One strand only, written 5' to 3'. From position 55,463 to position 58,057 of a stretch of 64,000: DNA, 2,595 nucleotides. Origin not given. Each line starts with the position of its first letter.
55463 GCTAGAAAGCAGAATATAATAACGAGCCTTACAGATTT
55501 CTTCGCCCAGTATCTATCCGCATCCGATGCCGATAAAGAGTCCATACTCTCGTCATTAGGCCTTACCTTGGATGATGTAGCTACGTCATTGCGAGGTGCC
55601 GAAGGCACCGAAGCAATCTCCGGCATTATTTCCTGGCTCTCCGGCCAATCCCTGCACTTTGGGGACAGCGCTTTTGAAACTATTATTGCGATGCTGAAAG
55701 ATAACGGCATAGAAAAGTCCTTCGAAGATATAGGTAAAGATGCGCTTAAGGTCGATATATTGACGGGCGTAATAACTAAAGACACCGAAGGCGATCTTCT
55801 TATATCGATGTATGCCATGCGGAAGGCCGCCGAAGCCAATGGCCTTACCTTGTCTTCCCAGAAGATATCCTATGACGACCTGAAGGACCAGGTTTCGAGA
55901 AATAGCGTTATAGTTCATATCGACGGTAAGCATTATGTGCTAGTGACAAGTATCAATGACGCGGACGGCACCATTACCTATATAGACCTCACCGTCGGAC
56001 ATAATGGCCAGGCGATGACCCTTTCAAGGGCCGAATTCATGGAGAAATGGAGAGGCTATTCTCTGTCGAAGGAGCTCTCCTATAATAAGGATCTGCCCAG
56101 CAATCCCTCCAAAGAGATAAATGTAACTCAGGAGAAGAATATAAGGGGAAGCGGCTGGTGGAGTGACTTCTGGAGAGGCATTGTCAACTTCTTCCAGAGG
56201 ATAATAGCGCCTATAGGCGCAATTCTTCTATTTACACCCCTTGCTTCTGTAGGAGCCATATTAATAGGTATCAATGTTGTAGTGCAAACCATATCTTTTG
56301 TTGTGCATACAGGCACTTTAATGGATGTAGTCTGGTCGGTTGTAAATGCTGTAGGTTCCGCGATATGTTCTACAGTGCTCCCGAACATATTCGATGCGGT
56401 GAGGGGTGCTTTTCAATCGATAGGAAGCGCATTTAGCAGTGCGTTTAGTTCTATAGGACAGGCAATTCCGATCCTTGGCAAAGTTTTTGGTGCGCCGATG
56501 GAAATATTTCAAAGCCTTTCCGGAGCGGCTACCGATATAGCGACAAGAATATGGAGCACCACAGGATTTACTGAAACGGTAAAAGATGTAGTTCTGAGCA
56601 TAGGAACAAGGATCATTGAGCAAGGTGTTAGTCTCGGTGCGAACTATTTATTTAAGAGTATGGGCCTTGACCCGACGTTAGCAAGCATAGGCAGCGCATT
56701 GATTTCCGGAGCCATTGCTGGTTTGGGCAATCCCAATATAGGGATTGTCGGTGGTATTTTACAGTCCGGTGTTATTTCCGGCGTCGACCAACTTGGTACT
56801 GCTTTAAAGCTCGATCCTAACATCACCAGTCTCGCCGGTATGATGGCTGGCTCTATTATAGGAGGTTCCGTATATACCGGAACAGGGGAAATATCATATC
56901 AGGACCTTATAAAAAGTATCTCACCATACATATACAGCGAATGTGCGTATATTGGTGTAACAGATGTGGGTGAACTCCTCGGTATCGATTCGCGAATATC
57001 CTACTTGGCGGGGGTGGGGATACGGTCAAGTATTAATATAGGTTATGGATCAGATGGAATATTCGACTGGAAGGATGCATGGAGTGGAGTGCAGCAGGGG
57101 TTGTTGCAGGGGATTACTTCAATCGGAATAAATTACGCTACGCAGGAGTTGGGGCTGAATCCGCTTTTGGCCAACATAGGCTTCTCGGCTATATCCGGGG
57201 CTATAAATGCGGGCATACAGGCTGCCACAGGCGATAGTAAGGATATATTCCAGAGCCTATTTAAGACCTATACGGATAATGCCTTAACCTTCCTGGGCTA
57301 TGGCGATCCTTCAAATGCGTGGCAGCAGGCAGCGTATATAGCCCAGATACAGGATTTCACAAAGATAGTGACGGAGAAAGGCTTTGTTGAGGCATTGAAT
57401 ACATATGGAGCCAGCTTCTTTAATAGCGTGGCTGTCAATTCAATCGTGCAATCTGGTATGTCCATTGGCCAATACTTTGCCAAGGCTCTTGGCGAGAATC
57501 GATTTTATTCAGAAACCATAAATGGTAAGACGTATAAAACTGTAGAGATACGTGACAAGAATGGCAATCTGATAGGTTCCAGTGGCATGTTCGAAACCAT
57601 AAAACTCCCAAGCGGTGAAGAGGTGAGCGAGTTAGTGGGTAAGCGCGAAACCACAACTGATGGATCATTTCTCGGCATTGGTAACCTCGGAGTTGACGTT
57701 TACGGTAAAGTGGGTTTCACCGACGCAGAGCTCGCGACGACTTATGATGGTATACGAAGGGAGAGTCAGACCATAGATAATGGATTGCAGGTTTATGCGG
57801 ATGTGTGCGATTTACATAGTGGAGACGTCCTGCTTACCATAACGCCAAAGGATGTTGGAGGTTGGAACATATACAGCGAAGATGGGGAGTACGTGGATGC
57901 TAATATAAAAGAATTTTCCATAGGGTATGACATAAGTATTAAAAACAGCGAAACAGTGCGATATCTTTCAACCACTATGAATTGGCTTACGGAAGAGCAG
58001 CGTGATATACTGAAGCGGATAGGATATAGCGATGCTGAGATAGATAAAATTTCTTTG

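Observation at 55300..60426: AT-rich C-terminal cassette (C39-like plus alpha/beta-hydrolase) and two AT-rich downstream genes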

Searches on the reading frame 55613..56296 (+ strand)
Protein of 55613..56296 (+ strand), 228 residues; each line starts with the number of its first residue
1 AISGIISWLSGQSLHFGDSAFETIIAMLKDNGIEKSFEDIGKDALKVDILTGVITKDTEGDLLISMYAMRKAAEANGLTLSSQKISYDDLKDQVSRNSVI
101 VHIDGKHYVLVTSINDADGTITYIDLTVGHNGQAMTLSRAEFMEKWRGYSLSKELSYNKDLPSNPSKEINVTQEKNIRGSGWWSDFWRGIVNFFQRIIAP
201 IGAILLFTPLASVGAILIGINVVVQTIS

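Call 34: find_related_loci(query=A3, collection=genome_contigs, flank=10000)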
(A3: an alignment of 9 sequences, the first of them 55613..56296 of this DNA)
Query A3 (228 aa) in genome_contigs; peptide patterns used: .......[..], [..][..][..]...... (x = any residue, [..] = any of these).
50 stretches matched a pattern; 11 encode a relative of the query (tblastn E <= 1e-3); 10 distinct loci.
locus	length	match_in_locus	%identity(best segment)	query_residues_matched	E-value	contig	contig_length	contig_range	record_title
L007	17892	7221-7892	83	5-228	1e-128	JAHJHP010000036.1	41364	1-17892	MAG: Candidatus Omnitrophota bacterium isolate Modern_marine_planktonic.mb.39 Modern_marine_plan.mb.39_k141_356612, whol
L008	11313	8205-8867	77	2-228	7e-121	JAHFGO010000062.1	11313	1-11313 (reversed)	MAG: Candidatus Omnitrophota bacterium isolate nzgw317 NODE_2212_length_11314_cov_3.726615, whole genome shotgun sequenc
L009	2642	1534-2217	75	2-228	3e-116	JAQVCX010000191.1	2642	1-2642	MAG: Parabacteroides sp. isolate STD2_99 NODE_206847_length_2642_cov_1.499006_Sandtown_D2, whole genome shotgun sequence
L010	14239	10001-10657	68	2-221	5e-104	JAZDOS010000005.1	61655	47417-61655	MAG: Candidatus Omnitrophota bacterium isolate MEGAHIT-group-0.790 k141_3264583, whole genome shotgun sequence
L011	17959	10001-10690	58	1-228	8e-88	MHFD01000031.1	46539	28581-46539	MAG: Omnitrophica bacterium RBG_13_46_9 RBG_13_scaffold_2022, whole genome shotgun sequence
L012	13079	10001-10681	57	2-228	3e-86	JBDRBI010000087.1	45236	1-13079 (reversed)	MAG: Candidatus Omnitrophota bacterium isolate MEGAHIT-group-1.110 k141_5649587, whole genome shotgun sequence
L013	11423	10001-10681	57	2-228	2e-85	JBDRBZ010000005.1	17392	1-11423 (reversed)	MAG: Candidatus Omnitrophota bacterium isolate MEGAHIT-group-1.155 k141_9727647, whole genome shotgun sequence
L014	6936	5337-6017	57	5-228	3e-84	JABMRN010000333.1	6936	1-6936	MAG: Candidatus Omnitrophota bacterium isolate bin.93 k141_6729127, whole genome shotgun sequence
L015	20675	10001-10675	54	2-228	2e-81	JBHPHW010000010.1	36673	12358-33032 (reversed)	Candidatus Omnitrophota bacterium isolate SAG AM-312-C06 AM-312-C06_NODE_10, whole genome shotgun sequence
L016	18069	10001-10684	53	2-228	3e-82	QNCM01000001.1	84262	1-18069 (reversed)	MAG: Candidatus Makaraimicrobium thalassicum isolate B134_G9 B134_Guay9_scaffold_00005, whole genome shotgun sequence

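Call 73: search_solved_structures(query=A3, max_evalue=1, show_alignments=3)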
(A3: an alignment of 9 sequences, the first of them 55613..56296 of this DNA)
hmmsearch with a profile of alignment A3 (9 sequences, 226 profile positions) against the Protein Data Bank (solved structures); distinct sequences matched with E-value up to 1: 5.
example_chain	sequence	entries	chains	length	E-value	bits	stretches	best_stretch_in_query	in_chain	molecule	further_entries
2yj3_A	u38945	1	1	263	0.11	15.2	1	104-191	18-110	COPPER-TRANSPORTING ATPASE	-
2iye_A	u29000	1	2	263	0.12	15.1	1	104-191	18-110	COPPER-TRANSPORTING ATPASE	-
2yj4_A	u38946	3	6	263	0.17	14.6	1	104-191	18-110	COPPER-TRANSPORTING ATPASE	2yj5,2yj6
9iqn_A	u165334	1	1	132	0.69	12.6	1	49-78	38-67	SnoaL-like domain-containing protein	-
9iq5_A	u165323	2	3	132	0.75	12.5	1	49-78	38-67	SnoaL-like domain-containing protein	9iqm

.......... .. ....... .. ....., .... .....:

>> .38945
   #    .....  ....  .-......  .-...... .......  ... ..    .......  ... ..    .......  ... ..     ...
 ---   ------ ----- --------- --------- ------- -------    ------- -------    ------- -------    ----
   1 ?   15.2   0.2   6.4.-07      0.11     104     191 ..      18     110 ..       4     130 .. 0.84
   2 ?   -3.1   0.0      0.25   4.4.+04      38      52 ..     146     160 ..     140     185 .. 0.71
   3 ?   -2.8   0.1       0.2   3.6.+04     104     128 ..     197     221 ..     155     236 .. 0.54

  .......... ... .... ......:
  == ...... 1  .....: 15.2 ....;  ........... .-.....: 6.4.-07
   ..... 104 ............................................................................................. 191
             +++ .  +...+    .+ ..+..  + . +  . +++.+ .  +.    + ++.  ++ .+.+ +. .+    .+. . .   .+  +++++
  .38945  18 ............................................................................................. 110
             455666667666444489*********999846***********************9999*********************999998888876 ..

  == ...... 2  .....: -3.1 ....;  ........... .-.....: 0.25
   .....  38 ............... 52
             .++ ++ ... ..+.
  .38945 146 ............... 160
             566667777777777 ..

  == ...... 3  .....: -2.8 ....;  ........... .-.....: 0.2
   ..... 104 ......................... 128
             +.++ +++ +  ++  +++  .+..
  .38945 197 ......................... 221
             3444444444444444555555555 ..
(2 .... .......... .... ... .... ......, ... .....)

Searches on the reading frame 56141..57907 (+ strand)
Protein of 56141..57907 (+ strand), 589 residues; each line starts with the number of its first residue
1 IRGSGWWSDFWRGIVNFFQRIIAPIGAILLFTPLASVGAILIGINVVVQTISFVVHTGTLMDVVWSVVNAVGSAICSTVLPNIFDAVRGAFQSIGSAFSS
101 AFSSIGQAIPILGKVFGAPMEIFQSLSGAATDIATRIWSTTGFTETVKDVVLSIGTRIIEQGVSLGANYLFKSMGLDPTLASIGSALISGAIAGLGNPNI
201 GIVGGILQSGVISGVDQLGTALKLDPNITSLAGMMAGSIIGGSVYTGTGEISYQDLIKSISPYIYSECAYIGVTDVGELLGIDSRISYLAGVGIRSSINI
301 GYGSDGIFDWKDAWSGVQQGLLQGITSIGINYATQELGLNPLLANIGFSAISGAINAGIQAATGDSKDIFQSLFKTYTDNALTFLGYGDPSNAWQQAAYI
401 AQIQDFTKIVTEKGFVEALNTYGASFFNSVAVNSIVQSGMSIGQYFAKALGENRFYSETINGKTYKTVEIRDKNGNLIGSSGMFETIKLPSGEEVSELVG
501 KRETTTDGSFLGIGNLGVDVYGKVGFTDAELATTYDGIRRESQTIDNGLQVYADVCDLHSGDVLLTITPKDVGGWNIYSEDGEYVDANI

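Call 85: search_protein_families(library=pfam, proteins=[window:56141-57907:+], max_evalue=10)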
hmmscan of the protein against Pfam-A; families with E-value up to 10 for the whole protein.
window:56141-57907:+ (589 aa): 0 families
